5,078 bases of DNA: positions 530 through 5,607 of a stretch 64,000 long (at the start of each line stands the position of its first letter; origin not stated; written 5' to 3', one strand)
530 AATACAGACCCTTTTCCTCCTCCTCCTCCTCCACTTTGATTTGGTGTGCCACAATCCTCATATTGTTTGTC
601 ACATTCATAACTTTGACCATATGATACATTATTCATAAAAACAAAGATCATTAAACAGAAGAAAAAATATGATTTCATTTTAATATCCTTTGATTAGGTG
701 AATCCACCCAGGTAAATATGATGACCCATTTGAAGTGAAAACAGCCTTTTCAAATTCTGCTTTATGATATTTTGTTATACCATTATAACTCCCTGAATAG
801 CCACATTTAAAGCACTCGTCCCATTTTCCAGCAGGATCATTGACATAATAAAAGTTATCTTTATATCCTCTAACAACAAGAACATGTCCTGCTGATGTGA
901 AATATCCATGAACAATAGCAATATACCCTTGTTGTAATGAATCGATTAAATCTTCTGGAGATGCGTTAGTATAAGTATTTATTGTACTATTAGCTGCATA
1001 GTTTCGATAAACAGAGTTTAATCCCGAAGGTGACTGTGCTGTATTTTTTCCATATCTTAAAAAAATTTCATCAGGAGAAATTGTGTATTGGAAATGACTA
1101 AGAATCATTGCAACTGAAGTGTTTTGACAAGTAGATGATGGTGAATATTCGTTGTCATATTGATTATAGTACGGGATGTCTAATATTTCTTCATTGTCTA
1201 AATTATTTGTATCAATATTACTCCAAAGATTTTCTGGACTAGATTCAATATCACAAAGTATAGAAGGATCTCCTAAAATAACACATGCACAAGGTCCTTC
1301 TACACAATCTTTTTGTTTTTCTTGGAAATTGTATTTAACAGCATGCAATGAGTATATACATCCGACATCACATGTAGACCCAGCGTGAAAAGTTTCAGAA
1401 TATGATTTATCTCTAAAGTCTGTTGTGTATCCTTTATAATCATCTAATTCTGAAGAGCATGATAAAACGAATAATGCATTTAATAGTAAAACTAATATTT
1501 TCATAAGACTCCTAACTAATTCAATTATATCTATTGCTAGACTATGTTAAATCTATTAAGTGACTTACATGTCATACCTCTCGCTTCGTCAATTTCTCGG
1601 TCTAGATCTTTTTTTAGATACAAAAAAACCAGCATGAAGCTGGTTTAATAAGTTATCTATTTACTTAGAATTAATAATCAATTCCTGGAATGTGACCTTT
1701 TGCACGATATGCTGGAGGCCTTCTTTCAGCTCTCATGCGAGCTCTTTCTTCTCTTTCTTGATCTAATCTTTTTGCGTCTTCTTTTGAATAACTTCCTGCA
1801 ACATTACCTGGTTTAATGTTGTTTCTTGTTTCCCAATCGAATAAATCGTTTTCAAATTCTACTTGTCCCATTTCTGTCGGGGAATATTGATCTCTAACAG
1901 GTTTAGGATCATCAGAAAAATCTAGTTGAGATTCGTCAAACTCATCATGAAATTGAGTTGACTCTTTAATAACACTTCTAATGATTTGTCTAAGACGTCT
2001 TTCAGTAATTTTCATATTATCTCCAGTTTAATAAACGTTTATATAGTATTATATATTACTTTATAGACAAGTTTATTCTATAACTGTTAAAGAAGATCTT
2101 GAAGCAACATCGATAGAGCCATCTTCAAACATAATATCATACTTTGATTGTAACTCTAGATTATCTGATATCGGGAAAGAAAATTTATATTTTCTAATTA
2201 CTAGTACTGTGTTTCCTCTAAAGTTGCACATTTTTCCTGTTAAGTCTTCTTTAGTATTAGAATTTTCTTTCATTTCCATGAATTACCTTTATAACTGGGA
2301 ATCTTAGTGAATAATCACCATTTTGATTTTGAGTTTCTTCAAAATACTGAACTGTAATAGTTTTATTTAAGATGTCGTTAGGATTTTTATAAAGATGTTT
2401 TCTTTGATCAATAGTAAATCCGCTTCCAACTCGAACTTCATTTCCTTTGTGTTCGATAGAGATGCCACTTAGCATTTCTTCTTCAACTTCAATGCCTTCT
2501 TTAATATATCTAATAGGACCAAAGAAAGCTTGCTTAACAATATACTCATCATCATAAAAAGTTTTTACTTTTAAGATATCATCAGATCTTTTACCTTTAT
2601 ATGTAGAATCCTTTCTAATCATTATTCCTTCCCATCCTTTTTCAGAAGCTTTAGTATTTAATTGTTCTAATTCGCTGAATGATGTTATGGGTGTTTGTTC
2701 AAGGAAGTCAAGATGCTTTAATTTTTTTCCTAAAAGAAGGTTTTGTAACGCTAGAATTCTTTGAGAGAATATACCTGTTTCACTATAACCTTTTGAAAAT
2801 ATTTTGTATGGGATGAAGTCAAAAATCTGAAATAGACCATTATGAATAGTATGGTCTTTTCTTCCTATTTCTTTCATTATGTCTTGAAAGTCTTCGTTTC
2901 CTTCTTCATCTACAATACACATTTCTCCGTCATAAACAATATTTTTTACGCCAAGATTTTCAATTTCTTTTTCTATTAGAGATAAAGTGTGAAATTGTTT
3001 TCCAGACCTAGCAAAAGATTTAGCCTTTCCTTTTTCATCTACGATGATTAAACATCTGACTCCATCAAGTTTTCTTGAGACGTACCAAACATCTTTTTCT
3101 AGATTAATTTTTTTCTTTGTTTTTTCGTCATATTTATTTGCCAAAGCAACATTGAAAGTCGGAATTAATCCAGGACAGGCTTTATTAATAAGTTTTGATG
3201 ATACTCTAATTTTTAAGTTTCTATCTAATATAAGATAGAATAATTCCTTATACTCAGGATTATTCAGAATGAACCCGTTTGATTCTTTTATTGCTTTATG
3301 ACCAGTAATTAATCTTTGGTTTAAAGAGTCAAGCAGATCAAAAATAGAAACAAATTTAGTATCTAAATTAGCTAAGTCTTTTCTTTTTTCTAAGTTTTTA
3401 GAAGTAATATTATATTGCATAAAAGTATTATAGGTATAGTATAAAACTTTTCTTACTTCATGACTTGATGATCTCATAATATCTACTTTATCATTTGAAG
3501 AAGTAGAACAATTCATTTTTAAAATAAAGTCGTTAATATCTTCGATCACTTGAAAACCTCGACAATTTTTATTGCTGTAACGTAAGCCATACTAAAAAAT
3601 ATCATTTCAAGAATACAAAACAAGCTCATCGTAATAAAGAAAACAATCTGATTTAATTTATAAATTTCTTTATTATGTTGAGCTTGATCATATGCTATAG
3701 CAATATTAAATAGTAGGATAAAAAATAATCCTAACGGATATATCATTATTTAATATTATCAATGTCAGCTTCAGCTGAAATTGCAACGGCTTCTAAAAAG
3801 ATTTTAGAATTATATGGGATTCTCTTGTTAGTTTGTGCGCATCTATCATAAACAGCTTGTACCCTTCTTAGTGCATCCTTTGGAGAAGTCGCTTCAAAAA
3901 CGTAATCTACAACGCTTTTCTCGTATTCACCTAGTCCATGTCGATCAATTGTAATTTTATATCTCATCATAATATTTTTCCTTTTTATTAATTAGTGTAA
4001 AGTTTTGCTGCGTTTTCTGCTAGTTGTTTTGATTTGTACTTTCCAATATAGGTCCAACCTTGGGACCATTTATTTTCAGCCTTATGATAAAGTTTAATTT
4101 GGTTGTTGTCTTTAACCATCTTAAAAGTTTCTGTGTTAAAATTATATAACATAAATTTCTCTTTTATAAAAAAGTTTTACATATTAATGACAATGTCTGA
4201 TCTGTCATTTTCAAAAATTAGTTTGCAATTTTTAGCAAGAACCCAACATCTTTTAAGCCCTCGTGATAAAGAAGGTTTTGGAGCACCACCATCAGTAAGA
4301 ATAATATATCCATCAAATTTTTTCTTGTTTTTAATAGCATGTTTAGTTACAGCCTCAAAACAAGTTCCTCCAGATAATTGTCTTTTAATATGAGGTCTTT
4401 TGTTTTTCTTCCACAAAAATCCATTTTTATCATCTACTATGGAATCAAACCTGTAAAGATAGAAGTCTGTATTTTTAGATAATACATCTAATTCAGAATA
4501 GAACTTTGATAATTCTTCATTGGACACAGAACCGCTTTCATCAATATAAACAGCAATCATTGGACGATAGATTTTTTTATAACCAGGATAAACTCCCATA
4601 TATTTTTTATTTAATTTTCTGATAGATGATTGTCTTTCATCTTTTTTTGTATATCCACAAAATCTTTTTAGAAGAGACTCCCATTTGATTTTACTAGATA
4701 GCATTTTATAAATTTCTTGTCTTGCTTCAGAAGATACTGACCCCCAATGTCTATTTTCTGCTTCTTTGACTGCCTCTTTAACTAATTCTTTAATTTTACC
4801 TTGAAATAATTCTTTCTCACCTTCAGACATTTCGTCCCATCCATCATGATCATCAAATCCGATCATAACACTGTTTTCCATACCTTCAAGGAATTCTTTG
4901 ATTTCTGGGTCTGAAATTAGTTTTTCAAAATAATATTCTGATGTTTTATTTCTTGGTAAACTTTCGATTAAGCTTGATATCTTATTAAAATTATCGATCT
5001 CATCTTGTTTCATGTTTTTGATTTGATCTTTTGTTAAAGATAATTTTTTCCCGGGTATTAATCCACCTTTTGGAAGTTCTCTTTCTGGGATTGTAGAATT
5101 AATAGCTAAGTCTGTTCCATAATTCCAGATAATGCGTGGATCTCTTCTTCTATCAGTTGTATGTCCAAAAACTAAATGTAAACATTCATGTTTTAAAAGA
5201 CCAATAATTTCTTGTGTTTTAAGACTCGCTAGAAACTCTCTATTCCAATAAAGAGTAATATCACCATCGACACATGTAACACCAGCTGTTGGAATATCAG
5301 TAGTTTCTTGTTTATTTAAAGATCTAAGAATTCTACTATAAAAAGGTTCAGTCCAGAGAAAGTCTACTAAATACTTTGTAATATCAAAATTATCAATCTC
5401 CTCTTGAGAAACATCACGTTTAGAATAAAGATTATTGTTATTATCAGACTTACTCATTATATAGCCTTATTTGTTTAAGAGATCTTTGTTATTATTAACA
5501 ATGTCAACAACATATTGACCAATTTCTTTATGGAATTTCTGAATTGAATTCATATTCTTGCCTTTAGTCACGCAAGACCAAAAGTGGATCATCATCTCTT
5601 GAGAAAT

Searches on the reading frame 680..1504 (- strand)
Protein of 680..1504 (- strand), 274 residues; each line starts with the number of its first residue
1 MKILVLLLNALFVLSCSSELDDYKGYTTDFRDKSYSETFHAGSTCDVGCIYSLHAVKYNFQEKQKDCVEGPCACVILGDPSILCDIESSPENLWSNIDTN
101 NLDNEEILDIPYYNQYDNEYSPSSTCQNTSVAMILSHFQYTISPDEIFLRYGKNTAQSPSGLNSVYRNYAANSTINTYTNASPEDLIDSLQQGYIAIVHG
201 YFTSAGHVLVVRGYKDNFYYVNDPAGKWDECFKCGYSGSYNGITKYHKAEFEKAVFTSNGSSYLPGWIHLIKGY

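Call 92: find_encoding_contigs(protein=window:680-1504:-, flank=10000, max_places=3)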
Protein window:680-1504:- (274 aa): no gene with exactly this product is on record in the collection.

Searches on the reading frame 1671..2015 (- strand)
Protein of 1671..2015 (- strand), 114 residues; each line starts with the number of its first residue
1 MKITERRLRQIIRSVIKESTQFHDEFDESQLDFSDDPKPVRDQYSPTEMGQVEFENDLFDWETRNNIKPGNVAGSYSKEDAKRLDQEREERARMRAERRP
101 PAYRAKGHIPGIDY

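Call 6: search_protein_families(library=pfam, max_evalue=0.01, proteins=[window:1671-2015:-])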
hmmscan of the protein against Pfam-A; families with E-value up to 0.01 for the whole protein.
window:1671-2015:- (114 aa): 0 families

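Call 93: find_encoding_contigs(protein=window:1671-2015:-, flank=10000, max_places=3)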
Protein window:1671-2015:- (114 aa): no gene with exactly this product is on record in the collection.

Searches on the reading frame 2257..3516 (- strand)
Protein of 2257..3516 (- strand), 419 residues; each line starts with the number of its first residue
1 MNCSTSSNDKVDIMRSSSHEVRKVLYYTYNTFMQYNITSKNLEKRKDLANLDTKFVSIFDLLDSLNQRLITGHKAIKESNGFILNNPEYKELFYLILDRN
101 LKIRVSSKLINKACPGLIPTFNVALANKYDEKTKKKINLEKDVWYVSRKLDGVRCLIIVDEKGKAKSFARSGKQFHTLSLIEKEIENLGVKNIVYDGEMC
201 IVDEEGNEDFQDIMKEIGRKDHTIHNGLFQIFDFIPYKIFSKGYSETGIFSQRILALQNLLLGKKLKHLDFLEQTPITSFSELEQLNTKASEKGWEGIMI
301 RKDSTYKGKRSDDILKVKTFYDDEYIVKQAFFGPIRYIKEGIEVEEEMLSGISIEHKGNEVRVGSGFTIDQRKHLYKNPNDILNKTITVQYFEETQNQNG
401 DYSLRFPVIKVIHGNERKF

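Call 15: search_protein_families(library=pfam, max_evalue=0.001, proteins=[window:2257-3516:-])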
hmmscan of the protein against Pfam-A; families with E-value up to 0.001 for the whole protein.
window:2257-3516:- (419 aa): 3 families
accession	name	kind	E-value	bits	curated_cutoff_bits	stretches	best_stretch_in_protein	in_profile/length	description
PF01068.26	DNA_ligase_A_M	-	7.2e-16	58.9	26.2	1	125-318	3-204/204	ATP dependent DNA ligase domain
PF14743.12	DNA_ligase_OB_2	-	2.6e-09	37.4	28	1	346-410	7-63/66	DNA ligase OB-like domain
PF09414.15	RNA_ligase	-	8.8e-07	29.7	27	1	143-318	2-171/171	RNA ligase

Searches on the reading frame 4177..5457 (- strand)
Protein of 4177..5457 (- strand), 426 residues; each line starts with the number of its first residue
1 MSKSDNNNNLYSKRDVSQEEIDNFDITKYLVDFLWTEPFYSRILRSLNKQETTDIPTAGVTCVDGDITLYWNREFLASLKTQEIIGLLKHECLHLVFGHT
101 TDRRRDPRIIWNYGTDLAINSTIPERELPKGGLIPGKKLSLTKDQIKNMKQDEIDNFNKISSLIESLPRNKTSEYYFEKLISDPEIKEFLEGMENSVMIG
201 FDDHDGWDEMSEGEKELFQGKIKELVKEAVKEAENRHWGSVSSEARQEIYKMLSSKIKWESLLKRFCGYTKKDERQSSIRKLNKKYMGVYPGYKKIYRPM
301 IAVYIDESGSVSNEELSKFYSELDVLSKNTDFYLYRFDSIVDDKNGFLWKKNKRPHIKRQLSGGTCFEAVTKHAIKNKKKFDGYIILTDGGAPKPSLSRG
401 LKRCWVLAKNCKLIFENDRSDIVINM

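Call 15: search_protein_families(library=pfam, max_evalue=0.001, proteins=[window:4177-5457:-])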
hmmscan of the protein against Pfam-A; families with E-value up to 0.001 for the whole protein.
window:4177-5457:- (426 aa): 2 families
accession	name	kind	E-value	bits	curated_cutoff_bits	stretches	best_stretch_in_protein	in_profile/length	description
PF13203.12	DUF2201_N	-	3.9e-15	56.6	23.2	1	37-300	17-269/271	Putative metallopeptidase domain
PF09967.15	DUF2201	-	7e-07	29.8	26.4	1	301-410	1-109/123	VWA-like domain (DUF2201)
